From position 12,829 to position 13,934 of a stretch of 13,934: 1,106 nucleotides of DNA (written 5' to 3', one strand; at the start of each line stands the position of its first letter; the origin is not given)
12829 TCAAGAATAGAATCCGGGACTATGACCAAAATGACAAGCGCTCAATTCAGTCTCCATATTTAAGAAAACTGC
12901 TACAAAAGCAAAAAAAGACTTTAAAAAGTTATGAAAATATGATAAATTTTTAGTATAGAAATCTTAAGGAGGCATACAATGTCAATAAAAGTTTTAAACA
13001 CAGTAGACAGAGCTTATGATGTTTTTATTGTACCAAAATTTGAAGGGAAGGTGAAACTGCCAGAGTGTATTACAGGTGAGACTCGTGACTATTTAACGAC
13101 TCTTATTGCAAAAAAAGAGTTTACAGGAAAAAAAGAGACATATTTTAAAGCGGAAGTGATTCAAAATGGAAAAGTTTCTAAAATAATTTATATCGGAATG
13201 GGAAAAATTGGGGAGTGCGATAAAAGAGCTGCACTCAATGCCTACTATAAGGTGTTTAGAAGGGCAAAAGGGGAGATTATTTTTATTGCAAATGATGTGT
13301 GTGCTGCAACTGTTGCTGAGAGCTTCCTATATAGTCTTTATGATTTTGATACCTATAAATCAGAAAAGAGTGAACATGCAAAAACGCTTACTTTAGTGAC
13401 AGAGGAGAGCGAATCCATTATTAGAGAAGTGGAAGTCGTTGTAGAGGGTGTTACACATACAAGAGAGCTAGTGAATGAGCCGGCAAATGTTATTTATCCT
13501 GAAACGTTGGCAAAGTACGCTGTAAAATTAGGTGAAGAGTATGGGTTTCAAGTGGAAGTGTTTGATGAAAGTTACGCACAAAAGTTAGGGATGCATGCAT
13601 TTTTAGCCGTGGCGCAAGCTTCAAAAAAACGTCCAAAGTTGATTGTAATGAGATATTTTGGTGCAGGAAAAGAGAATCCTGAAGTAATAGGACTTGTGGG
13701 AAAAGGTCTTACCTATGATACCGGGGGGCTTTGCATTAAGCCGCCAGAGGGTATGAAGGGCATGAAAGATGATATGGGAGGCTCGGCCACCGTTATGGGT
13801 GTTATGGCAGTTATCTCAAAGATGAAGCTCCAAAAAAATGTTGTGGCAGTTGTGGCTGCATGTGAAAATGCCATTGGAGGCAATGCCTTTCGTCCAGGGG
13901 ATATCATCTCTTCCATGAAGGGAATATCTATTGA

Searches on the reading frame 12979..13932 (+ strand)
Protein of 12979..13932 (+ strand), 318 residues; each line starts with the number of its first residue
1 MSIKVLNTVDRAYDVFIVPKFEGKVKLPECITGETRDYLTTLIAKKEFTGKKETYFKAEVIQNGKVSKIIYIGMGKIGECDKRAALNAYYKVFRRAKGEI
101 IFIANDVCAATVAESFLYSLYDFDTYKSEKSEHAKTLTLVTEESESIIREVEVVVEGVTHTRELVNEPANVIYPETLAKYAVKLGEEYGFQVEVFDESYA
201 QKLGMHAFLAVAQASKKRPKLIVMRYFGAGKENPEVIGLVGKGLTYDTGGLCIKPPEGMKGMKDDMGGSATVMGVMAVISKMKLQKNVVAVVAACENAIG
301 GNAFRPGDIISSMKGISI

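Call 8: search_protein_families(library=pfam, proteins=[window:12979-13932:+], max_evalue=0.01)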
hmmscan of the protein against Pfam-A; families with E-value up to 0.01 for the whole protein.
window:12979-13932:+ (318 aa): 2 families
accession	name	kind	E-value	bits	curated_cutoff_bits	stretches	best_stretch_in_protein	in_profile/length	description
PF00883.26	Peptidase_M17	-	1.6e-57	195.6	25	1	161-318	3-160/310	Cytosol aminopeptidase family, catalytic domain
PF02789.23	Peptidase_M17_N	-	1e-12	48.5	23.4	1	18-130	2-129/129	Cytosol aminopeptidase family, N-terminal domain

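Call 14: find_related_loci(query=window:12979-13932:+, collection=genome_contigs, flank=10000)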
Query window:12979-13932:+ (318 aa) in genome_contigs; peptide patterns used: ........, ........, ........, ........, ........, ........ (x = any residue, [..] = any of these).
139 stretches matched a pattern; 16 encode a relative of the query (tblastn E <= 1e-3); 16 distinct loci.
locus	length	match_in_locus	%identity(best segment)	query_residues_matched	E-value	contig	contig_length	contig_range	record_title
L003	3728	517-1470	48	1-318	1e-95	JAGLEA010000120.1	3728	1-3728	MAG: Psychrilyobacter sp. isolate SW_4_5 ROV167.bin.5.fa_120, whole genome shotgun sequence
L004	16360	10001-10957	48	1-318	1e-94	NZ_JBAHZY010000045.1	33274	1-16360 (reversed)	MAG: Psychrilyobacter sp. isolate bin.5 k141_303131, whole genome shotgun sequence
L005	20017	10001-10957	49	1-318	7e-92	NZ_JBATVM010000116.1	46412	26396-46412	MAG: Psychrilyobacter sp. isolate MFD12164_ilm_asm_bin11 k127_28067, whole genome shotgun sequence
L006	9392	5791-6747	48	1-318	3e-91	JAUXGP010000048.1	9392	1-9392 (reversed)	MAG: Psychrilyobacter sp. isolate CSMAG_2932 CSMAG_2932_k117_8380226_length_9392_cov_15.0000, whole genome shotgun seque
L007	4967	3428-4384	49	1-318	2e-90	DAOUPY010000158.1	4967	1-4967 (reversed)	MAG TPA_asm: Fusobacteriaceae bacterium isolate CSMAG_112 CSMAG_112_k141_508981_length_4967_cov_11.6809, whole genome sh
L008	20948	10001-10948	46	4-318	6e-81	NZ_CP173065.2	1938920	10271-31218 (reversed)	Cetobacterium somerae ATCC BAA-474 chromosome, complete genome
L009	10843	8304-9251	44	4-318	3e-79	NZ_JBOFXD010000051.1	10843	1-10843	MAG: Cetobacterium sp. isolate WFFMC_MAG_535 k139_23261_flag=1_multi=5.9846_len=10843, whole genome shotgun sequence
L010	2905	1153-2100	44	4-318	8e-80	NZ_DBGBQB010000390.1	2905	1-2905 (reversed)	MAG: Cetobacterium sp. isolate MAG9050 contig390, whole genome shotgun sequence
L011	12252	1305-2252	44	4-318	2e-78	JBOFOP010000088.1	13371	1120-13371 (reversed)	MAG: Cetobacterium sp. isolate WFFMC_MAG_259 k139_74211_flag=1_multi=13.1004_len=13371, whole genome shotgun sequence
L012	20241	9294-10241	43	4-318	5e-77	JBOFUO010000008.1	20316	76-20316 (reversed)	MAG: Cetobacterium sp. isolate WFFMC_MAG_602 k139_56431_flag=0_multi=36.6473_len=20316, whole genome shotgun sequence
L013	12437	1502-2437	39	4-315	7e-65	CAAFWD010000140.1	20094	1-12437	MAG TPA_asm: uncultured Cetobacterium sp., isolate HGM14301, WGS project CAAFWD010000000 data, contig: SRS475578_13_k119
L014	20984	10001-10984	33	1-318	1e-40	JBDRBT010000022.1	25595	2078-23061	MAG: Candidatus Micrarchaeota archaeon isolate MEGAHIT-group-1.142 k141_5797332, whole genome shotgun sequence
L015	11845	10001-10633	34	117-318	2e-33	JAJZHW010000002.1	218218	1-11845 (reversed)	MAG: Nitrospirae bacterium isolate LSA1.bin22 NODE_15_length_218218_cov_6.517766, whole genome shotgun sequence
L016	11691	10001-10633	36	117-318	3e-33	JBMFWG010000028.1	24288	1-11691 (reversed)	MAG: Leptospirillia bacterium isolate KM4364-12 NODE_28_length_24288_cov_20.830497, whole genome shotgun sequence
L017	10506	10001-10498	42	105-262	4e-31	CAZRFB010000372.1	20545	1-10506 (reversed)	MAG TPA_asm: uncultured Rhodobacterales bacterium isolate SRP118108_co2_288 genome assembly, contig: k141_63984, whole g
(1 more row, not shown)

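Call 51: search_protein_families(library=pfam, proteins=[L005:8469-9440:+, L005:9410-9805:+, L005:7640-8455:+, L008:9134-9979:+, L008:7988-8821:+], max_evalue=1)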
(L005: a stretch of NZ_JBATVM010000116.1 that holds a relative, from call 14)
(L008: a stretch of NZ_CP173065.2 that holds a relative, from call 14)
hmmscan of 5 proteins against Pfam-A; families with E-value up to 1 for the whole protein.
L005:8469-9440:+ (324 aa): 20 families
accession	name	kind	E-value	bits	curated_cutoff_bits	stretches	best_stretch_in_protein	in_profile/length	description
PF01077.27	NIR_SIR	-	7.3e-25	87.7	27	1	101-297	3-150/158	Nitrite and sulphite reductase 4Fe-4S domain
PF03460.22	NIR_SIR_ferr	-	4.1e-15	55.7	24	1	23-80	8-66/69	Nitrite/Sulfite reductase ferredoxin-like half domain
PF12837.12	Fer4_6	-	6.1e-10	39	25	2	198-221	1-24/24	4Fe-4S binding domain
PF13237.11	Fer4_10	-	8.2e-10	38.9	25.5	2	168-217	3-53/53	4Fe-4S dicluster domain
PF00037.32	Fer4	-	1e-09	38.2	21.1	2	200-221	2-23/24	4Fe-4S binding domain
PF14697.11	Fer4_21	-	5.9e-09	36.4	35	1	169-218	3-53/59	4Fe-4S dicluster domain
PF12838.12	Fer4_7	-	7e-09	36.5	27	3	173-220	1-52/52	4Fe-4S dicluster domain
PF12797.12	Fer4_2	-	2.2e-08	33.9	24.5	2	198-218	2-22/22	4Fe-4S binding domain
PF13534.11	Fer4_17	-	1.3e-06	29.3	22.2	2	205-239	1-36/61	4Fe-4S dicluster domain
PF13187.11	Fer4_9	-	2.4e-06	27.9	27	2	173-219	1-50/52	4Fe-4S dicluster domain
PF13183.11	Fer4_8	-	2.5e-06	28.4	27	2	204-235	3-35/68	4Fe-4S dicluster domain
PF13459.11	Fer4_15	-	0.00021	22.4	22.4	2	202-218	4-20/66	4Fe-4S single cluster domain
PF12800.12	Fer4_4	-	0.00072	20.2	24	2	204-218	2-16/17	4Fe-4S binding domain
PF17179.9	Fer4_22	-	0.00093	20.4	27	1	197-218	72-93/95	4Fe-4S dicluster domain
PF13484.11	Fer4_16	-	0.0015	19.7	30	2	205-224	1-20/66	4Fe-4S double cluster binding domain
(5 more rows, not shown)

L005:9410-9805:+ (132 aa): 6 families
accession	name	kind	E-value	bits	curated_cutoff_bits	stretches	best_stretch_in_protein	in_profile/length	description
PF01903.22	CbiX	-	6.8e-18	65.3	22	1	23-125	1-104/106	CbiX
PF06180.16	CbiK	-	3.8e-09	36.7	26.2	1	18-93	144-217/262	Cobalt chelatase (CbiK)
PF10664.14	NdhM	-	0.038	14.7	27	1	26-72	43-86/107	Cyanobacterial and plastid NDH-1 subunit M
PF14497.11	GST_C_3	-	0.084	13.5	21.6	0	30-70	31-71/104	Glutathione S-transferase, C-terminal domain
PF01713.27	Smr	-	0.13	12.9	25.7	1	48-79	2-33/77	Smr domain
PF00762.24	Ferrochelatase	-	0.22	10.9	27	1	58-128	99-312/317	Ferrochelatase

L005:7640-8455:+ (272 aa): 5 families
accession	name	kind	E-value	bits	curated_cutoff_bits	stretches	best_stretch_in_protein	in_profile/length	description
PF00175.26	NAD_binding_1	-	4e-13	50.4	22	1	112-216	2-107/109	Oxidoreductase NAD-binding domain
PF10418.14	DHODB_Fe-S_bind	-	1.3e-08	34.9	23.9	1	235-265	1-38/41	Iron-sulfur cluster binding domain of dihydroorotate dehydrogenase B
PF00970.30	FAD_binding_6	-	1.4e-06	29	21.1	1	22-96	14-96/99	Oxidoreductase FAD-binding domain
PF05239.21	PRC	-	0.0029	18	21.2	1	71-97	21-47/78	PRC-barrel domain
PF08030.17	NAD_binding_6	-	0.032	14.7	22.2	1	107-153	2-53/156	Ferric reductase NAD binding domain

L008:9134-9979:+ (282 aa): 4 families
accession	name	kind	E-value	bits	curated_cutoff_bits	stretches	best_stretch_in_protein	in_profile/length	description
PF09924.15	LPG_synthase_C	-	2.8e-47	161.7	27.5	1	23-281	7-296/298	Phosphatidylglycerol lysyltransferase, C-terminal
PF00161.24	RIP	-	0.091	12.7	21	1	27-77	40-90/197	Ribosome inactivating protein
PF25109.1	HAD_PNKP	-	0.32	11.6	27.6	0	60-93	20-53/143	Polynucleotide kinase PNKP phosphatase domain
PF11834.13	KHA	-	0.42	11.1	29.6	0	83-101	14-32/67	KHA, dimerisation domain of potassium ion channel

L008:7988-8821:+ (278 aa): 6 families
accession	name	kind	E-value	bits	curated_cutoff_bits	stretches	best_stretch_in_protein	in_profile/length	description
PF01435.24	Peptidase_M48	-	3.6e-39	135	20.3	1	64-277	4-185/186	Peptidase family M48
PF14019.11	DUF4235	-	0.081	13.4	27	1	141-202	5-67/77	Protein of unknown function (DUF4235)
PF10710.14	DUF2512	-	0.082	13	26.5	1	1-58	1-58/136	Protein of unknown function (DUF2512)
PF05569.17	Peptidase_M56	-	0.11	12.1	31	1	113-147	184-218/296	BlaR1 peptidase M56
PF18958.6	DUF5700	-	0.15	11.8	25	1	81-142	94-150/283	Putative zinc dependent peptidase (DUF5700)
PF11501.13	bCoV_NSP1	-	0.17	12.1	25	1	32-90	12-70/138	Betacoronavirus replicase NSP1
